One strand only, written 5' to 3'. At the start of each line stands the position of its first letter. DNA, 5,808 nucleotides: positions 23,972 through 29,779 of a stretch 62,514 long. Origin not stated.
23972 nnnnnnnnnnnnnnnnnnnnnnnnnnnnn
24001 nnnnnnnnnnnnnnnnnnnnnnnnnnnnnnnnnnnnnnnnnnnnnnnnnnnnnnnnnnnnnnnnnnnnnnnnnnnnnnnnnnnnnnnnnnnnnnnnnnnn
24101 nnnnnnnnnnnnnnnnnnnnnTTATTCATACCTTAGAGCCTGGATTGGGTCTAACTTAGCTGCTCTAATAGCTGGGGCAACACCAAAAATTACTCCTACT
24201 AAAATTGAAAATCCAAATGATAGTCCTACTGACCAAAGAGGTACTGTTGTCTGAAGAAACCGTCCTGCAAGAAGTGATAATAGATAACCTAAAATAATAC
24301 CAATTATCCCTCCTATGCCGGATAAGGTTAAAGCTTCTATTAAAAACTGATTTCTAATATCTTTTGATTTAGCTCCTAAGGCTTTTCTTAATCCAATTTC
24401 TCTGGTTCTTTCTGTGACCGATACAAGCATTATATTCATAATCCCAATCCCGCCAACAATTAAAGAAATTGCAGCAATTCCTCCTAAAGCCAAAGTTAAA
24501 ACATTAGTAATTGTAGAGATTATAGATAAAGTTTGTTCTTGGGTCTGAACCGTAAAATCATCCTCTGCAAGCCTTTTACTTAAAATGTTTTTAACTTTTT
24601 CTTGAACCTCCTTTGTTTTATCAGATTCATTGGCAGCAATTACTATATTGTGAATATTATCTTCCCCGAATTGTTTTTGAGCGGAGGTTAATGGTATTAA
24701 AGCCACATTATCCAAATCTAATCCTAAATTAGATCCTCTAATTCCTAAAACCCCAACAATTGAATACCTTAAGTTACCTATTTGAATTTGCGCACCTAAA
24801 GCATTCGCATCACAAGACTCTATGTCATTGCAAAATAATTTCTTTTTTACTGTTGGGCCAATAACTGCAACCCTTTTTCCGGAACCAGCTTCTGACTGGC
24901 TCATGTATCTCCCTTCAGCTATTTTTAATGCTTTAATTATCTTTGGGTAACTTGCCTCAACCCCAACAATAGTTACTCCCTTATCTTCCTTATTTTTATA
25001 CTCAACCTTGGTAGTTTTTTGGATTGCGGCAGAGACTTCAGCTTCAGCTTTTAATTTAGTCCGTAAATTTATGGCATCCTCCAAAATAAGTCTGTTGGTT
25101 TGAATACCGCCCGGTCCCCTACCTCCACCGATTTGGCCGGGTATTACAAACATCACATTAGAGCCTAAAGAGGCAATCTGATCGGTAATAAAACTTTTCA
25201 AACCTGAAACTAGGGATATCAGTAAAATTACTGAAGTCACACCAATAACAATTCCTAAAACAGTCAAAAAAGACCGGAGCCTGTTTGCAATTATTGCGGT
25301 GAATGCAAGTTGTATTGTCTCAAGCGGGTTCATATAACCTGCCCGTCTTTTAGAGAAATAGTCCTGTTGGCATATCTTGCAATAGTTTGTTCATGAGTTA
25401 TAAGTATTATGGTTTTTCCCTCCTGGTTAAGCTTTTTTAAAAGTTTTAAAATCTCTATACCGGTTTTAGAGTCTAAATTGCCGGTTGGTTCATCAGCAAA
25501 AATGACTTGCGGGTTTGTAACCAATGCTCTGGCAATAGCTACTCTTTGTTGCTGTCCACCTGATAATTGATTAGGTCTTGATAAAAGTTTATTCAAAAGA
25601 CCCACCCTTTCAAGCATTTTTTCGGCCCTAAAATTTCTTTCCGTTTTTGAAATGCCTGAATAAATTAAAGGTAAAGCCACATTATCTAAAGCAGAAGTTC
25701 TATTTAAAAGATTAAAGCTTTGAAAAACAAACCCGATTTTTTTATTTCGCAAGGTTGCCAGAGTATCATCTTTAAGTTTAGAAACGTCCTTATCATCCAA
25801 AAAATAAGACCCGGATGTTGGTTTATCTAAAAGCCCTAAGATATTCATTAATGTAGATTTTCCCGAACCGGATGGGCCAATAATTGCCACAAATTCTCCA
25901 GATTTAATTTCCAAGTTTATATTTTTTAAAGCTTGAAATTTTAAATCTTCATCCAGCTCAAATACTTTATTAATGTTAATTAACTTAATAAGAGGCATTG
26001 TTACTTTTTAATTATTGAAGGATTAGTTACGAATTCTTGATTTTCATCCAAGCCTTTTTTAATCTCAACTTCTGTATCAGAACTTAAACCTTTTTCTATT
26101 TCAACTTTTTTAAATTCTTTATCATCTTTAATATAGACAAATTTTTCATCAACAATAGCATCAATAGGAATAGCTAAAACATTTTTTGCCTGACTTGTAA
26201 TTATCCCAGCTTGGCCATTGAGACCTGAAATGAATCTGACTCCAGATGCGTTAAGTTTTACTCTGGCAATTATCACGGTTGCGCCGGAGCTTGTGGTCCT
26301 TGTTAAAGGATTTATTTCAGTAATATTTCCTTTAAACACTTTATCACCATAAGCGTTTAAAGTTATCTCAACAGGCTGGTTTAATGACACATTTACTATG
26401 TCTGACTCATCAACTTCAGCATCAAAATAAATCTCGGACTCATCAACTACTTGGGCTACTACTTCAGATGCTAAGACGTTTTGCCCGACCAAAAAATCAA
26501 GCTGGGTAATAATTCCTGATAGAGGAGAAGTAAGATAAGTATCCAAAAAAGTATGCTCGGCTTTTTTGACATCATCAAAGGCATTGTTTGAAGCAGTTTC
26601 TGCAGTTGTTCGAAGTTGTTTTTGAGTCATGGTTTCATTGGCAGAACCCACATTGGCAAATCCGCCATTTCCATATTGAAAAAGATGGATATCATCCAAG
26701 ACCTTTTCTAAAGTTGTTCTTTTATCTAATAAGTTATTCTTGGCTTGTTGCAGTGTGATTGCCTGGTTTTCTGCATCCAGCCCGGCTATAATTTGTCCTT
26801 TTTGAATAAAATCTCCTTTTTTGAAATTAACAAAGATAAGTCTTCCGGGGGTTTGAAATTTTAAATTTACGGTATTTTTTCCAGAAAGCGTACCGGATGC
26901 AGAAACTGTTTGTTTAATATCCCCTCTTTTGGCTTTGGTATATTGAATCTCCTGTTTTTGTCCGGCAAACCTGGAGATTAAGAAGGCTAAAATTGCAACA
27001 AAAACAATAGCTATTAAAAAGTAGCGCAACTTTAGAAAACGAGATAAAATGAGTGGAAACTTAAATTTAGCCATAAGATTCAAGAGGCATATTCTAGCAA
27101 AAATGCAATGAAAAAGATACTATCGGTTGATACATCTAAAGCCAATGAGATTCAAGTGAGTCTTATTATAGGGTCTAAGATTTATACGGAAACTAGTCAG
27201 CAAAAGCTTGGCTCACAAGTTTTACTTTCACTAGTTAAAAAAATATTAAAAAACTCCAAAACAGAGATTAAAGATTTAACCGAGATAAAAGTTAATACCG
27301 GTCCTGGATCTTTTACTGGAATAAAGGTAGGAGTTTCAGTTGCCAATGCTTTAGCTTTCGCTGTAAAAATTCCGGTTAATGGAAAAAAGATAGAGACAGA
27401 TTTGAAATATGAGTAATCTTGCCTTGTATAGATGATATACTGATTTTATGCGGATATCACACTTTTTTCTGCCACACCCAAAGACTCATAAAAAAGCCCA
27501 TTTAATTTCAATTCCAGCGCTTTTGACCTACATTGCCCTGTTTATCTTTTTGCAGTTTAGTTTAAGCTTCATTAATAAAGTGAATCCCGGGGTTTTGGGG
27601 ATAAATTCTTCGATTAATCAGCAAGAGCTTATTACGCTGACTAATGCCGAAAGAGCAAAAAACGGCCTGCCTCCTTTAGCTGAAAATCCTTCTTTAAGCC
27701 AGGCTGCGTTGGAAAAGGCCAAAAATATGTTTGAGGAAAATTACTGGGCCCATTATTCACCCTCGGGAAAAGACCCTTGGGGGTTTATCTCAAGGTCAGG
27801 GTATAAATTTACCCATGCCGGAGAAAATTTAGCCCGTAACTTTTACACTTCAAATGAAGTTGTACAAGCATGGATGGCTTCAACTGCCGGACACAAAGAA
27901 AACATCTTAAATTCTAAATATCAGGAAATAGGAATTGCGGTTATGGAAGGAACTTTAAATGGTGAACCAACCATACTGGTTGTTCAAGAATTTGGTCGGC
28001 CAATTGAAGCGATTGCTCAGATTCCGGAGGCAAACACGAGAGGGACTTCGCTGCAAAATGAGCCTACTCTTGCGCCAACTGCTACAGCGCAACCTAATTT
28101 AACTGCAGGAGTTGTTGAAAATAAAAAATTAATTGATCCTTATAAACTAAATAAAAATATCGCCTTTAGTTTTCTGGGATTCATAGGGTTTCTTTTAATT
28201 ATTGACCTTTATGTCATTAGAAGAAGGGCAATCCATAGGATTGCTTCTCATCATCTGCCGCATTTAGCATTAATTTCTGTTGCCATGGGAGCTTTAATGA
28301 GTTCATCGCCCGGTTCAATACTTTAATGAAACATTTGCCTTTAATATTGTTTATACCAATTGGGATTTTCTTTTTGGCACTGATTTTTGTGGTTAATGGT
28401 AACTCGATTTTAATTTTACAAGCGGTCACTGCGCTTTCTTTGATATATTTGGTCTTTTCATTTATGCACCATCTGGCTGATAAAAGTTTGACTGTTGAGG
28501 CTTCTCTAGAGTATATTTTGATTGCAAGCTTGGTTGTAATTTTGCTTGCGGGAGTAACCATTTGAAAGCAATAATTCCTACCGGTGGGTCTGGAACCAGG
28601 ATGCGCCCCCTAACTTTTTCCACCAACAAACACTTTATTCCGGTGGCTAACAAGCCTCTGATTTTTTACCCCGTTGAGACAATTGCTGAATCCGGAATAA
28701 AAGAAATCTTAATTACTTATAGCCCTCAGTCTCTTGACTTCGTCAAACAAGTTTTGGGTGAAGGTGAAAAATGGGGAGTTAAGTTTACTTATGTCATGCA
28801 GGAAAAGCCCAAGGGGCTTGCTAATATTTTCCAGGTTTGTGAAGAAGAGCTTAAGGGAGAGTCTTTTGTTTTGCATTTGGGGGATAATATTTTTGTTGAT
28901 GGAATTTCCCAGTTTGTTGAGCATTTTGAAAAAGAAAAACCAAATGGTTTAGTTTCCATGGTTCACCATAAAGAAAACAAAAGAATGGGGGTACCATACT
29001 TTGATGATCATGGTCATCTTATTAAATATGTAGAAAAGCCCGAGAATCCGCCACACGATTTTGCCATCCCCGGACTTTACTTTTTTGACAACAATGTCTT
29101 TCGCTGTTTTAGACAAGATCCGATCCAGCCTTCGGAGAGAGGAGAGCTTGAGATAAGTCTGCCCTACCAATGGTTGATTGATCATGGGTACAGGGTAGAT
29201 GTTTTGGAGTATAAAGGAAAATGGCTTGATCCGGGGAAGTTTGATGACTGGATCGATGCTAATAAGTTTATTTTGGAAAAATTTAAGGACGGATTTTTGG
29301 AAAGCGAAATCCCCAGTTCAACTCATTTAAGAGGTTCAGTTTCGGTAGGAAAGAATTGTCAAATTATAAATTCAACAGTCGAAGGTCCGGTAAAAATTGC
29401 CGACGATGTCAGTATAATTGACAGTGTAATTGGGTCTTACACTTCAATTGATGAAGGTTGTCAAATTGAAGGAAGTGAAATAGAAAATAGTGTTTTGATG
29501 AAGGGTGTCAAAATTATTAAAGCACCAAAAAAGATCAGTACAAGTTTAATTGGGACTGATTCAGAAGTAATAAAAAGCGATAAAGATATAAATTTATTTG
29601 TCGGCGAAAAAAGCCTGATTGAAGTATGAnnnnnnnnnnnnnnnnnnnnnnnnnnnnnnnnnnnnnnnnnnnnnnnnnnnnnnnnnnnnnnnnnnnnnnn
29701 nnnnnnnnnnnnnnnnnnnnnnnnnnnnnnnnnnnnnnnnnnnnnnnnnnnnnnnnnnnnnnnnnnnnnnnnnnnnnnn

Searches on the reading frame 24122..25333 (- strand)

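Call 66: search_protein_families(library=pfam, proteins=[window:24122-25333:-], max_evalue=0.0001)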
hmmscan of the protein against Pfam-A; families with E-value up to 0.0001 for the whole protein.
window:24122-25333:- (403 aa): 2 families
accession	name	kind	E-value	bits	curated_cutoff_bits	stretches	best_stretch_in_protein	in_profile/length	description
PF12704.14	MacB_PCD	-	3.9e-43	148.6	27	1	21-249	1-206/207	MacB-like periplasmic core domain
PF02687.27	FtsX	-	2e-23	83.2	25.5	1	286-396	3-120/120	FtsX-like permease C-terminal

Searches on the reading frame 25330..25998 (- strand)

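Call 66: search_protein_families(library=pfam, proteins=[window:25330-25998:-], max_evalue=0.0001)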
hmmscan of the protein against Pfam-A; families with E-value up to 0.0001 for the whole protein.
window:25330-25998:- (222 aa): 4 families
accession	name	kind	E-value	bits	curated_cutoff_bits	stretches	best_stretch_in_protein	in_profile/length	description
PF00005.33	ABC_tran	-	2.8e-36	125.6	25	1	24-172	1-136/137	ABC transporter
PF02463.25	SMC_N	-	9.3e-09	35.5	40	1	21-217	10-212/220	RecF/RecN/SMC N terminal domain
PF13304.12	AAA_21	-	2e-08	35.1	27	0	36-66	1-34/304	AAA domain, putative AbiEii toxin, Type IV TA system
PF13555.12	AAA_29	-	0.0001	22.4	27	0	29-51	17-39/61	P-loop containing region of AAA domain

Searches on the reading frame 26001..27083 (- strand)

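Call 66: search_protein_families(library=pfam, proteins=[window:26001-27083:-], max_evalue=0.0001)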
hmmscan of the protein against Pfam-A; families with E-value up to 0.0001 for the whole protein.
window:26001-27083:- (360 aa): 2 families
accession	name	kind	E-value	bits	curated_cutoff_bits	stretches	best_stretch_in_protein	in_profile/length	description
PF16576.10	HlyD_D23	-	6.9e-18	65.1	30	1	58-266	4-193/214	Barrel-sandwich domain of CusB or HlyD membrane-fusion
PF13437.12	HlyD_3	-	1.6e-11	45.3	22.2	1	184-277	2-95/106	HlyD family secretion protein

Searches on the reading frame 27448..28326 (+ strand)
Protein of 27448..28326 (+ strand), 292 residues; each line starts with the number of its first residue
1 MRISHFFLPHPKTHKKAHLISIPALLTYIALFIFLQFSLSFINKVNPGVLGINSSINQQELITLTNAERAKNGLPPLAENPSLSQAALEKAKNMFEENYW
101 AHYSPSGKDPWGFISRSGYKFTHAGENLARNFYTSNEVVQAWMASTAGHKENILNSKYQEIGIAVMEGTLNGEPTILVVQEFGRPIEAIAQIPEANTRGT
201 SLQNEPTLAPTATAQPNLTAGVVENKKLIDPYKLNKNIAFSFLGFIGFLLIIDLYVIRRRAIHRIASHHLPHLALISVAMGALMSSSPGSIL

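Call 66: search_protein_families(library=pfam, proteins=[window:27448-28326:+], max_evalue=0.0001)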
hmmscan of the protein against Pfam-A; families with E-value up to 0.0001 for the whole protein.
window:27448-28326:+ (292 aa): 1 family
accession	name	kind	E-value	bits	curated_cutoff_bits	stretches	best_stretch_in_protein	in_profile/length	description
PF00188.32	CAP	-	3e-20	73.6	21.1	1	64-180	3-115/117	Cysteine-rich secretory protein family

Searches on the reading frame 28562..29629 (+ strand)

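Call 66: search_protein_families(library=pfam, proteins=[window:28562-29629:+], max_evalue=0.0001)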
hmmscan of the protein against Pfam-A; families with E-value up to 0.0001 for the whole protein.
window:28562-29629:+ (355 aa): 5 families
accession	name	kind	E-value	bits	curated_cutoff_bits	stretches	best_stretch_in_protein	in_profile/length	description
PF00483.29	NTP_transferase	-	5e-46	157.7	21.2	1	2-239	1-244/245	Nucleotidyl transferase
PF12804.13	NTP_transf_3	-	1.5e-06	28.9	27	1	3-129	1-118/160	MobA-like NTP transferase domain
PF25084.1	LbH_EIF2B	-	8.6e-06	26.2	54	1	249-318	17-86/105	EIF2B subunit epsilon LbH domain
PF01128.25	IspD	-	1.7e-05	25.1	27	1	2-67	2-65/221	2-C-methyl-D-erythritol 4-phosphate cytidylyltransferase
PF00132.30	Hexapep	-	9.7e-05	22.3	27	0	260-285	2-28/36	Bacterial transferase hexapeptide (six repeats)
